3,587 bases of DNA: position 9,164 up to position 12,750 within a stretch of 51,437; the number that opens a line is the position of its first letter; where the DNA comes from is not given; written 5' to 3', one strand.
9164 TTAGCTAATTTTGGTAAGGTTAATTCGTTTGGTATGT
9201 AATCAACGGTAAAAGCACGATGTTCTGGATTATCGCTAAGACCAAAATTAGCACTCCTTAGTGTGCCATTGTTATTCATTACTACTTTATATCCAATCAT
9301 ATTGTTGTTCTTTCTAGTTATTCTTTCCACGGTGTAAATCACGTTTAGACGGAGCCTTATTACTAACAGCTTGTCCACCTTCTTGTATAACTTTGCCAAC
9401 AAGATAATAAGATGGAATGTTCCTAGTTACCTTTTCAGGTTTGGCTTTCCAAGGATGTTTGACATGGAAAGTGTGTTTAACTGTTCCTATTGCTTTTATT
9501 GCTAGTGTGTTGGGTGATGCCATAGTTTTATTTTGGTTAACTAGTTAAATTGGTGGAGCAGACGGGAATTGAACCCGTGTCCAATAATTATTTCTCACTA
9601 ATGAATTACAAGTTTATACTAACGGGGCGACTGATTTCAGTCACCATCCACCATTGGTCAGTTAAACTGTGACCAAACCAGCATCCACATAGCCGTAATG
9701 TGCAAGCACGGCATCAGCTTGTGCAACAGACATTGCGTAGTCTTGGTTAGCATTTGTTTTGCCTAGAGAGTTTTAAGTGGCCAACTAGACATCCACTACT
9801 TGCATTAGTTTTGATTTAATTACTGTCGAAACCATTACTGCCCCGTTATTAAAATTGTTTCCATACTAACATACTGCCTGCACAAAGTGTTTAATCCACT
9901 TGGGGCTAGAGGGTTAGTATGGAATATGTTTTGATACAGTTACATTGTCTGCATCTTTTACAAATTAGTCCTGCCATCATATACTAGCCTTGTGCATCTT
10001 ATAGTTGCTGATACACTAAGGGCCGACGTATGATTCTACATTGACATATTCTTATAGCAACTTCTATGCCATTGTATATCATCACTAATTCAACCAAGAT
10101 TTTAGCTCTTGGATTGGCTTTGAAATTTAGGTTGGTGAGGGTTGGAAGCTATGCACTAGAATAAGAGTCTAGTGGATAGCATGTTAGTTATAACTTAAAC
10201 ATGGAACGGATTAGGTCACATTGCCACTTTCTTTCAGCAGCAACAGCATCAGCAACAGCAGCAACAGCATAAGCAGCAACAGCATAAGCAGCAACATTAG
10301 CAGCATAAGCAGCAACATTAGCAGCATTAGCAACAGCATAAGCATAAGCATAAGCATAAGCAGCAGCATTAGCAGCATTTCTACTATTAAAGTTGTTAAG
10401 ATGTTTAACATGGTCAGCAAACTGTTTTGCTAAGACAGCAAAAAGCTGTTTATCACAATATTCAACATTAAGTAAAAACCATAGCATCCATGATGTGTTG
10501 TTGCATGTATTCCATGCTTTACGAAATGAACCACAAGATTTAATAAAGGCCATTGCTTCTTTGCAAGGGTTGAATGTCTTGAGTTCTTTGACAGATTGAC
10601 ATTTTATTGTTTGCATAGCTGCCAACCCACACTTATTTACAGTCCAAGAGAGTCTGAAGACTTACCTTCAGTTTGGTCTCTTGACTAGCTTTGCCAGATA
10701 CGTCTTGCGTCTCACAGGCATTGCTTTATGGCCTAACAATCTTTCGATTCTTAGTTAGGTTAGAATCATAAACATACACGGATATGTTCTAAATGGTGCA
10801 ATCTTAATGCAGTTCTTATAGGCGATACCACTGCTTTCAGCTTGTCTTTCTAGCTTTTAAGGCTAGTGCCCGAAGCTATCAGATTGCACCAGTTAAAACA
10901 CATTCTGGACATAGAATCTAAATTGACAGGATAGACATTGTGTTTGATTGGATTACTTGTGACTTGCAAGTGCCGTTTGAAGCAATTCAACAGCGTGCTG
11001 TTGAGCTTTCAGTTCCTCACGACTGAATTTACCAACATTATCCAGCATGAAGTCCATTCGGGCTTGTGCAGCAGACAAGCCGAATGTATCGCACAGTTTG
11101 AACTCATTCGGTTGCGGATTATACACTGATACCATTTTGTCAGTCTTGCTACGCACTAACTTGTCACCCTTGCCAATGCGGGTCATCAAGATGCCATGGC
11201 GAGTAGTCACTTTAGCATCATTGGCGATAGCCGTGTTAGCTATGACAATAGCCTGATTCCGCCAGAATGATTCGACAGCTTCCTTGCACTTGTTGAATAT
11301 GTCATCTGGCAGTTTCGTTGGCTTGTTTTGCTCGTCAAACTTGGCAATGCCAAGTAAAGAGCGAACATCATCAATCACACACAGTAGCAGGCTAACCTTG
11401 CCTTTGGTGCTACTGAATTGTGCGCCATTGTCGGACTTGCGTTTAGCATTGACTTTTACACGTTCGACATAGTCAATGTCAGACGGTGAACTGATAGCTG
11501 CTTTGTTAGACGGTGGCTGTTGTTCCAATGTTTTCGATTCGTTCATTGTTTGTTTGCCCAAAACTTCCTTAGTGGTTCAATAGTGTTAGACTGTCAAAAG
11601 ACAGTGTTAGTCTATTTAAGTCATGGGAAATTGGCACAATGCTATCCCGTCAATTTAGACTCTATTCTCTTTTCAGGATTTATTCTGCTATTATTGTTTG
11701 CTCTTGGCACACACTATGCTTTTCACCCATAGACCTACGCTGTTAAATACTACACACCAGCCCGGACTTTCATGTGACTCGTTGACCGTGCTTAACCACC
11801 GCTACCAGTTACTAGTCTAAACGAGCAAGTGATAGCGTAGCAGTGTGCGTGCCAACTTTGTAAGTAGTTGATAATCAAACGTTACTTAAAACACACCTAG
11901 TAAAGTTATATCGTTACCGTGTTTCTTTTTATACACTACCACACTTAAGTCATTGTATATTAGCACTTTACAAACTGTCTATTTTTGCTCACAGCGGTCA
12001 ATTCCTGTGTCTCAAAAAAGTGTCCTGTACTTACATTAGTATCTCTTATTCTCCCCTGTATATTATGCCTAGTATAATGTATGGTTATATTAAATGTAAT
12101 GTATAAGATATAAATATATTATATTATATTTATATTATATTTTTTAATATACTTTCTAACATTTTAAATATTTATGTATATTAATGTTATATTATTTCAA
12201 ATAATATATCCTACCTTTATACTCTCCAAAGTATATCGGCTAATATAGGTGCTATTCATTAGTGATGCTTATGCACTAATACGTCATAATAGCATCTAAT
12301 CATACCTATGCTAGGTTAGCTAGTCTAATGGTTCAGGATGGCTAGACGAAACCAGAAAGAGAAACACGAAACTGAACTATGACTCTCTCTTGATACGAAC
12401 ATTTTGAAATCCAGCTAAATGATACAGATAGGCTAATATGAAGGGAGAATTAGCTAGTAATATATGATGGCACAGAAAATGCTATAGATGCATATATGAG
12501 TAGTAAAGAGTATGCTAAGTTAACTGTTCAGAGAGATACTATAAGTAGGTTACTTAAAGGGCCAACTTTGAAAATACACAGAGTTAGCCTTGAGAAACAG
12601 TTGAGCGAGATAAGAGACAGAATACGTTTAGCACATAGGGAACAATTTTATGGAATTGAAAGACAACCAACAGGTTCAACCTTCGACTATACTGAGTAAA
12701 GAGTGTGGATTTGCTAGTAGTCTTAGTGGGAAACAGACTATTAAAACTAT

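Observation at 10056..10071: tmRNA placed under a sigma54-type promoter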

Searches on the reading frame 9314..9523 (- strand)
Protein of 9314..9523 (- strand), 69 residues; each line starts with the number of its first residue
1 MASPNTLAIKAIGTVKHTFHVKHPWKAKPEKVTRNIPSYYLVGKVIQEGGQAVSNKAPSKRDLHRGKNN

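Call 11: search_protein_families(library=pfam, proteins=[window:9321-9523:-], max_evalue=0.01)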
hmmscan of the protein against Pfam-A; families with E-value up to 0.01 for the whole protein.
window:9321-9523:- (67 aa): 0 families

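Call 66: search_protein_families(library=phrogs, proteins=[window:9314-9523:-], max_evalue=0.001)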
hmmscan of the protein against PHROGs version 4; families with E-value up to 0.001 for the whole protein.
window:9314-9523:- (69 aa): 0 families

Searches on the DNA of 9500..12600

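Call 55: search_rna_families(source=window, start=9500, end=12600, threshold=evalue, max_evalue=1, show_alignments=1)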
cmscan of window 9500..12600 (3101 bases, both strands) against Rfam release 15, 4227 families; matches with E-value up to 1: 3.
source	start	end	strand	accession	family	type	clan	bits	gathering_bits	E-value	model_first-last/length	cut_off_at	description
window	9551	9844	-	RF00023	tmRNA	Gene;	CL00001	112.4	47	2e-44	1-374/374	no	transfer-messenger RNA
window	9500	9613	-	RF04321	tmRNA_permuted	Gene;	-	35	47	0.0001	1-87/213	3'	permuted transfer-messenger RNA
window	10261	10337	-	RF01390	isrG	Gene; sRNA;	-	19.4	100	0.022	126-208/279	no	isrG Hfq binding RNA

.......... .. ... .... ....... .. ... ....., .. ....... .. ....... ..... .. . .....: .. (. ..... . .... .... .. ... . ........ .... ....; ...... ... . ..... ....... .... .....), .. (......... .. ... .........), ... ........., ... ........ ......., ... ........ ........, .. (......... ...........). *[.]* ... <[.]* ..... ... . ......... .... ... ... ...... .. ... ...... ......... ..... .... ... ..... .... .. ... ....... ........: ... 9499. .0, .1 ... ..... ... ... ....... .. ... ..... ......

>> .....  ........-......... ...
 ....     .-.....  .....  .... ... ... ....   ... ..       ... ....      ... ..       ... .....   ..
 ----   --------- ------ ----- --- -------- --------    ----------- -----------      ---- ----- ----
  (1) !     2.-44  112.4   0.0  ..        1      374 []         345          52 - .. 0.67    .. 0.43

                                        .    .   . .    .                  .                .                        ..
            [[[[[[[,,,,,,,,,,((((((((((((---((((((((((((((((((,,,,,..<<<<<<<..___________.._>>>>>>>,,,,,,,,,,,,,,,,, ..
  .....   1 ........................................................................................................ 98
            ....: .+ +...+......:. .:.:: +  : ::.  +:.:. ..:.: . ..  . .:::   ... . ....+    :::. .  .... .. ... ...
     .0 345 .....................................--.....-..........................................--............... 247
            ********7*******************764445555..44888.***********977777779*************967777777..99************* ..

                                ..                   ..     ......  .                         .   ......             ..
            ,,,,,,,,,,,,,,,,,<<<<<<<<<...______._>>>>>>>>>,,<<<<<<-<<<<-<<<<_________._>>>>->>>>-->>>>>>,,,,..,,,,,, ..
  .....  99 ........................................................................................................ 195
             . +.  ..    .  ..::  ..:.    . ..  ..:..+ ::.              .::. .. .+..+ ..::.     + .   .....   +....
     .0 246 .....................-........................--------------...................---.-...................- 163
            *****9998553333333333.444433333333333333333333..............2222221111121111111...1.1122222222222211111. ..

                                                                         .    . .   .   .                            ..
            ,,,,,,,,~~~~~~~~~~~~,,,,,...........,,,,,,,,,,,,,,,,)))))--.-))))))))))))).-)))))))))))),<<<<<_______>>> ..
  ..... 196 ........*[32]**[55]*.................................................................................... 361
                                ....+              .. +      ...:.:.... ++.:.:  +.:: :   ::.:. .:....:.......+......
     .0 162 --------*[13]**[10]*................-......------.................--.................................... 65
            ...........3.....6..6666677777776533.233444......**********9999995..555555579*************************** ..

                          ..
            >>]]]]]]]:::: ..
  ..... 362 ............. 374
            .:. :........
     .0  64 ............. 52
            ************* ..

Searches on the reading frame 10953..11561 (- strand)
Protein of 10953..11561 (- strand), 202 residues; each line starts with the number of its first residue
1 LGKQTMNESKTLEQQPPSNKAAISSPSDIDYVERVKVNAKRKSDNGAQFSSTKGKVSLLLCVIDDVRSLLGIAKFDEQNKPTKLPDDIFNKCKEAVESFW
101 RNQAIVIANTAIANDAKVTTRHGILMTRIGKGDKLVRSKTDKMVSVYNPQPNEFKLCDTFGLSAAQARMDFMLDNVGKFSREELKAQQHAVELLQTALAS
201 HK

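Call 11: search_protein_families(library=pfam, proteins=[window:10953-11561:-], max_evalue=0.01)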
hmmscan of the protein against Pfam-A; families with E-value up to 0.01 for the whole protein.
window:10953-11561:- (202 aa): 0 families

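Call 25: find_related_loci(query=window:10953-11561:-, collection=viral_contigs, flank=6000)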
Query window:10953-11561:- (202 aa) in viral_contigs; peptide patterns used: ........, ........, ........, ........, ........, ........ (x = any residue, [..] = any of these).
3 stretches matched a pattern; 1 encode a relative of the query (tblastn E <= 1e-3); 1 distinct loci.
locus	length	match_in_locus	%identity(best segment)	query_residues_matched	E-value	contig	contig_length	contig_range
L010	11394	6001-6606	93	1-202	2e-130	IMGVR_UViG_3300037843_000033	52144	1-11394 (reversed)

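Call 66: search_protein_families(library=phrogs, proteins=[window:10953-11561:-], max_evalue=0.001)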
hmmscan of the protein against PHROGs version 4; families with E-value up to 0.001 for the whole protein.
window:10953-11561:- (202 aa): 0 families
